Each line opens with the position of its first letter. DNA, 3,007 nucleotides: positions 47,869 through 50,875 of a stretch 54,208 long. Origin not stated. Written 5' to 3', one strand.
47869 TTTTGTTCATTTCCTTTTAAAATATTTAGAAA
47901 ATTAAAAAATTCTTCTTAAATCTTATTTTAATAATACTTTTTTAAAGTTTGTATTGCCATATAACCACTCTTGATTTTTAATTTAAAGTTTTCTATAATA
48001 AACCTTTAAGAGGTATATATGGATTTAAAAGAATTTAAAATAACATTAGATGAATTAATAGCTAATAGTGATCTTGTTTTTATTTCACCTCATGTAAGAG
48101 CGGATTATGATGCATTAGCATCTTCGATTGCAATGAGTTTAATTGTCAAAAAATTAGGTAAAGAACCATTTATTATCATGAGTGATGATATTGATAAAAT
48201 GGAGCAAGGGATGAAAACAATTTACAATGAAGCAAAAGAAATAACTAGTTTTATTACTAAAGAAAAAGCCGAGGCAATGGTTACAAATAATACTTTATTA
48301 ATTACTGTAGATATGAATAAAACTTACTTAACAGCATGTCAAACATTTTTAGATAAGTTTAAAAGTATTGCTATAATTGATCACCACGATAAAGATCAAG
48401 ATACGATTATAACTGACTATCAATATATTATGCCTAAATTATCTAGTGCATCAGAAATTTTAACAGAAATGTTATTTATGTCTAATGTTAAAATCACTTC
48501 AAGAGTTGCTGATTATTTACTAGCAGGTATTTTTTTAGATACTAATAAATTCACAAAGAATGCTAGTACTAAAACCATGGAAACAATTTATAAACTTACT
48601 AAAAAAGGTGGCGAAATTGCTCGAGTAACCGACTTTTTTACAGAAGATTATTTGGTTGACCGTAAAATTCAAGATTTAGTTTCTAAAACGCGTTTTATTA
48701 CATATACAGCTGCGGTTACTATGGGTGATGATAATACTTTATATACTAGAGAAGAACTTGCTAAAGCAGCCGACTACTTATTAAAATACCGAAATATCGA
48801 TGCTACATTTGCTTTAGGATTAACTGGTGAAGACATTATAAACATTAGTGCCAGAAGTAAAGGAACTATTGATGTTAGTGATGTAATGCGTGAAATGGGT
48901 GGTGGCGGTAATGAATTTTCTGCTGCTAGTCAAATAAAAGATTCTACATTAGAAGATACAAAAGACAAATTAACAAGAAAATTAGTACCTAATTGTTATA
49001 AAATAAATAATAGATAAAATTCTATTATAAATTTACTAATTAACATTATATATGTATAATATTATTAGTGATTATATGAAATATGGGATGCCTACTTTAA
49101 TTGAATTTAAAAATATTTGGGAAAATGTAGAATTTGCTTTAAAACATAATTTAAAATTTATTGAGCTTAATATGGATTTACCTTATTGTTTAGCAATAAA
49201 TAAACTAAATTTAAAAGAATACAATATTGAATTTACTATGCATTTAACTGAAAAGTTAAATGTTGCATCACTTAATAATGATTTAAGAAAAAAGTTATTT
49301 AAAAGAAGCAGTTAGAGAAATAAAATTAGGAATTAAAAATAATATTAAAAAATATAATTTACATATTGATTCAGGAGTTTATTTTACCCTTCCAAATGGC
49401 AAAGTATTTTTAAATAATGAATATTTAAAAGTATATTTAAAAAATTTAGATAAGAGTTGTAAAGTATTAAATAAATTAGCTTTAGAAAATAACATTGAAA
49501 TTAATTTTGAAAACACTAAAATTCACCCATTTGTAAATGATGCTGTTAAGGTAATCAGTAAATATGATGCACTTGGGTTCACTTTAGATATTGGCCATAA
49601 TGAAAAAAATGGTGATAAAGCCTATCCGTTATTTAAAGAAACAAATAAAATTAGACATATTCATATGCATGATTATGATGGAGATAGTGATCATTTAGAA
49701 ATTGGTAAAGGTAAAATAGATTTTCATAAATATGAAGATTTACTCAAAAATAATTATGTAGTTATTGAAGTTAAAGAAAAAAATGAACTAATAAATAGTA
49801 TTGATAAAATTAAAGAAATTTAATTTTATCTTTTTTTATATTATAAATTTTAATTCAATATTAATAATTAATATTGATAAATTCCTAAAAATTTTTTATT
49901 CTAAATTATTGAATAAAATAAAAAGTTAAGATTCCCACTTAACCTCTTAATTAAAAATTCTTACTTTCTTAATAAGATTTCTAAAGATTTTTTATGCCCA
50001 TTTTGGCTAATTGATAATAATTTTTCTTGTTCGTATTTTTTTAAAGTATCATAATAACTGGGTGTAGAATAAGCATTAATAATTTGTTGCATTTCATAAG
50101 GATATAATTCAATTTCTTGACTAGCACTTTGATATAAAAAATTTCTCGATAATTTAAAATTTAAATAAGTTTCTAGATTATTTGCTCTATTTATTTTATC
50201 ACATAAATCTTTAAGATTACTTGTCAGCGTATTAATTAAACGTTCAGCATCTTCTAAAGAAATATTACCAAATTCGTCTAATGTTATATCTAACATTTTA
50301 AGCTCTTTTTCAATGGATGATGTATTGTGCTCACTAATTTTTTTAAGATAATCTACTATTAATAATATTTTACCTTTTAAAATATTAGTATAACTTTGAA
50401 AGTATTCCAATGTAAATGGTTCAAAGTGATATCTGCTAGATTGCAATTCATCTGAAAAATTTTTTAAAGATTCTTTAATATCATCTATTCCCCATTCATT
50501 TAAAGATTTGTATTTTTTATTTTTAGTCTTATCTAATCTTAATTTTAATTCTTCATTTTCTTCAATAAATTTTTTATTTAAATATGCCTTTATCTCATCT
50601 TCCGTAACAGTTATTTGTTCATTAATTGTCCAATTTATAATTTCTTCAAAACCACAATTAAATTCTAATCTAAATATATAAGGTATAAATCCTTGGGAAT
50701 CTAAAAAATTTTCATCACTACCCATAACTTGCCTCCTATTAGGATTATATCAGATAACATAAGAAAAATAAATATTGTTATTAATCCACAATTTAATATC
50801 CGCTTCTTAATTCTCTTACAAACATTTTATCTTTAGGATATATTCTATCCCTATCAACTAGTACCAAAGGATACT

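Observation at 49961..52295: IS-bounded two-gene operon of unknown function; the larger protein ends in a stripped-down kinase-like module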

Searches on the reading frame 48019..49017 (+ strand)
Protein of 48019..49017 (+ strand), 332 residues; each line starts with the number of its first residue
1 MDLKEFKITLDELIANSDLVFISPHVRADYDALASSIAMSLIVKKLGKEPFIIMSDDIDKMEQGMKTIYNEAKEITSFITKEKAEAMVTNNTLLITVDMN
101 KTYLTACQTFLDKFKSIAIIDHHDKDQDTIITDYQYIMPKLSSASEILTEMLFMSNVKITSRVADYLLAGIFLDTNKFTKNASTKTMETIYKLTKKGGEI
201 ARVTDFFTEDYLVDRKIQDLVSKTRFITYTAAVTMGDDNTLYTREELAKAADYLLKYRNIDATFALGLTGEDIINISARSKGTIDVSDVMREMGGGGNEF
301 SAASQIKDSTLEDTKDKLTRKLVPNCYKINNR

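Call 3: search_protein_families(library=pfam, proteins=[window:48019-49017:+], max_evalue=1)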
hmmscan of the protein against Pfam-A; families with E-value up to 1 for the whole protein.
window:48019-49017:+ (332 aa): 2 families
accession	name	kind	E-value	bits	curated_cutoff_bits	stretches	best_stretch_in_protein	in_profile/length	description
PF01368.27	DHH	-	9.1e-17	61.9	28.1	1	20-171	2-125/125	DHH family, N-terminal domain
PF02272.25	DHHA1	-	4.6e-10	40.3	25.9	1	242-319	13-97/102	DHHA1 domain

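Call 45: search_protein_families(library=ncbifam, proteins=[window:48019-49017:+], max_evalue=0.01)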
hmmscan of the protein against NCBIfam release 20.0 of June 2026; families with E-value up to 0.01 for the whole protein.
window:48019-49017:+ (332 aa): 9 families
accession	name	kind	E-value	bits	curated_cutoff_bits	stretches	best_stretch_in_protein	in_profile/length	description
NF011110.0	PRK14538.1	equivalog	2.6e-45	154.9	707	1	10-322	360-678/838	putative bifunctional signaling protein/50S ribosomal protein L9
NF053633.1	OlncasPapPhNrnA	equivalog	1.5e-19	70.1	350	1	12-309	11-301/317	bifunctional oligoribonuclease/PAP phosphatase NrnA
NF041569.1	A-tRNAntase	equivalog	7.7e-17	60.8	1440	1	22-322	4-301/880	A-adding tRNA nucleotidyltransferase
NF003877.0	PRK05427.1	equivalog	3.2e-09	36.7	283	1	22-202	6-175/308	manganese-dependent inorganic pyrophosphatase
NF011441.0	PRK14869.1-3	equivalog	2.4e-06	26.4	753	1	90-195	303-406/548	putative manganese-dependent inorganic diphosphatase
NF011442.0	PRK14869.1-4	equivalog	3.5e-06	25.7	400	1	66-186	270-397/543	putative manganese-dependent inorganic diphosphatase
NF011445.0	PRK14869.2-1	equivalog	1.3e-05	23.8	483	1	69-187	286-400/548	putative manganese-dependent inorganic diphosphatase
NF011444.0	PRK14869.1-6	equivalog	3.5e-05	22.6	1105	1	95-200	308-411/547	putative manganese-dependent inorganic diphosphatase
NF011449.0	PRK14869.2-5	equivalog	0.00011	21.4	411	1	71-194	188-308/451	putative manganese-dependent inorganic diphosphatase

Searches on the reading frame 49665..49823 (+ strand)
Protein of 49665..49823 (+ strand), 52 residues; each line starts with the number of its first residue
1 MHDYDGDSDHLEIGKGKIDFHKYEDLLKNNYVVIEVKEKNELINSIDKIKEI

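Call 3: search_protein_families(library=pfam, proteins=[window:49665-49823:+], max_evalue=1)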
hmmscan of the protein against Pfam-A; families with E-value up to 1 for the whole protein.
window:49665-49823:+ (52 aa): 2 families
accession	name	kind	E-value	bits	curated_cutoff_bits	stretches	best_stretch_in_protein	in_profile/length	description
PF09359.15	VTC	-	0.033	14.2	23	1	18-49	180-212/235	VTC domain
PF01261.30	AP_endonuc_2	-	0.05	13.7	31.1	1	8-45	197-242/249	Xylose isomerase-like TIM barrel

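Call 45: search_protein_families(library=ncbifam, proteins=[window:49665-49823:+], max_evalue=0.01)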
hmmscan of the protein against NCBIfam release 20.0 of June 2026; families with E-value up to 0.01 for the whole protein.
window:49665-49823:+ (52 aa): 0 families

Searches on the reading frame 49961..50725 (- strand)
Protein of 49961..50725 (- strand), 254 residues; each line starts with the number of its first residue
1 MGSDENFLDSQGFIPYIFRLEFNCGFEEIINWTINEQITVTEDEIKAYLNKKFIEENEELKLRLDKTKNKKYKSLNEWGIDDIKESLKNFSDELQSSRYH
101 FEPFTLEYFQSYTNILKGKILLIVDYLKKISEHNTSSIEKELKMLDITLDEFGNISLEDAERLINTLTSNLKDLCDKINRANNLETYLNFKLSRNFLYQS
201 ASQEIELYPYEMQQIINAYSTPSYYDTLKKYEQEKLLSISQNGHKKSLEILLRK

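Call 3: search_protein_families(library=pfam, proteins=[window:49961-50725:-], max_evalue=1)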
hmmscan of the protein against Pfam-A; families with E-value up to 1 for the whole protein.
window:49961-50725:- (254 aa): 4 families
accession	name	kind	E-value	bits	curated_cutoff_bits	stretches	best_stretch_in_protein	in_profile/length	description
PF20244.3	DUF6599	-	0.00048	20.2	27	1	169-248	13-91/186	Family of unknown function (DUF6599)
PF18534.6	HBD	-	0.0018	18.8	32.9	1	86-142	16-72/84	Helical bundle domain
PF09494.16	Slx4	-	0.19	12.2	24.8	0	26-52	26-54/60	Slx4 endonuclease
PF06009.19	Laminin_II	-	0.41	11.1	33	1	134-195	32-91/138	Laminin Domain II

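Call 4: search_protein_families(library=padloc, proteins=[window:49961-50725:-], max_evalue=1)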
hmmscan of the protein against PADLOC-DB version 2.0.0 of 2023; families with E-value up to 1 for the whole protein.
window:49961-50725:- (254 aa): 1 family
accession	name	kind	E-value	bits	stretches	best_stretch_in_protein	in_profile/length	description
PDLC00758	Effector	-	0.027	11.8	1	47-95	270-320/331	Phospholipase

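Call 5: search_protein_families(library=ncbifam, proteins=[window:49961-50725:-], max_evalue=1)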
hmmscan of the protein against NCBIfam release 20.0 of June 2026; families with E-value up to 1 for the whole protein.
window:49961-50725:- (254 aa): 1 family
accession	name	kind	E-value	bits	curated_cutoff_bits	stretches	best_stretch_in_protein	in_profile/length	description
NF040730.1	CxCC_doxin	equivalog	0.014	15.2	65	1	82-143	20-78/83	thioredoxin-like (seleno)protein SaoT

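Call 6: search_protein_families(library=phrogs, proteins=[window:49961-50725:-], max_evalue=1)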
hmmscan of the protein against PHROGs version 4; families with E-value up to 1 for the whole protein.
window:49961-50725:- (254 aa): 2 families
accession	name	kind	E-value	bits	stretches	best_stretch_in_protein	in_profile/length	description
phrog_13188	-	unknown function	0.24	12.4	1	22-72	34-84/90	-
phrog_13369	-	unknown function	0.84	9.9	0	41-245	104-299/305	-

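Call 9: find_homologous_proteins(query=window:49961-50725:-, max_evalue=0.001)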
Query window:49961-50725:- (254 aa): 1 proteins with E <= 0.001 among 884 candidates.
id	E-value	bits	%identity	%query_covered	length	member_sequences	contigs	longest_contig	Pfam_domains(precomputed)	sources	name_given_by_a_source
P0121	8.9e-85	302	99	59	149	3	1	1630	-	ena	-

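Call 55: search_dna_similar(query=window:49961-50725:-, collection=phages, mode=protein, max_evalue=0.01, max_rows=10)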
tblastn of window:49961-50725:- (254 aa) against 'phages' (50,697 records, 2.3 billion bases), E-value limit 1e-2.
No match.

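Call 56: search_dna_similar(query=window:49961-50725:-, collection=plasmids, mode=protein, max_evalue=0.01, max_rows=10)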
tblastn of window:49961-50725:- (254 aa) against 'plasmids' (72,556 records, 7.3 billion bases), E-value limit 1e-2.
No match.

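Call 59: find_encoding_contigs(protein=P0121, flank=3000, max_places=3)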
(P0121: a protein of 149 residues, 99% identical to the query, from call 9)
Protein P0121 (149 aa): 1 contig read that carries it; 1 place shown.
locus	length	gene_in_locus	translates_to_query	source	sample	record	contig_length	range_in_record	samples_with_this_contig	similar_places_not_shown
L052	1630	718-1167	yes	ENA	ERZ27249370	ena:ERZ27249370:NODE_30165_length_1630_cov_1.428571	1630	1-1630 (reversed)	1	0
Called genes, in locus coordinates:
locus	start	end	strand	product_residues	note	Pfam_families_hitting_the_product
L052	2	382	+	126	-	?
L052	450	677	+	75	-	-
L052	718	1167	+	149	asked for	-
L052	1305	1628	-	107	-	?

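Call 85: find_related_loci(query=window:49961-50725:-, collection=viral_contigs, flank=3000)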
Query window:49961-50725:- (254 aa) in viral_contigs; peptide patterns used: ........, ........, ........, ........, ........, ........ (x = any residue, [..] = any of these).
23 stretches matched a pattern, but none encodes a relative of the query by tblastn (E <= 1e-3).
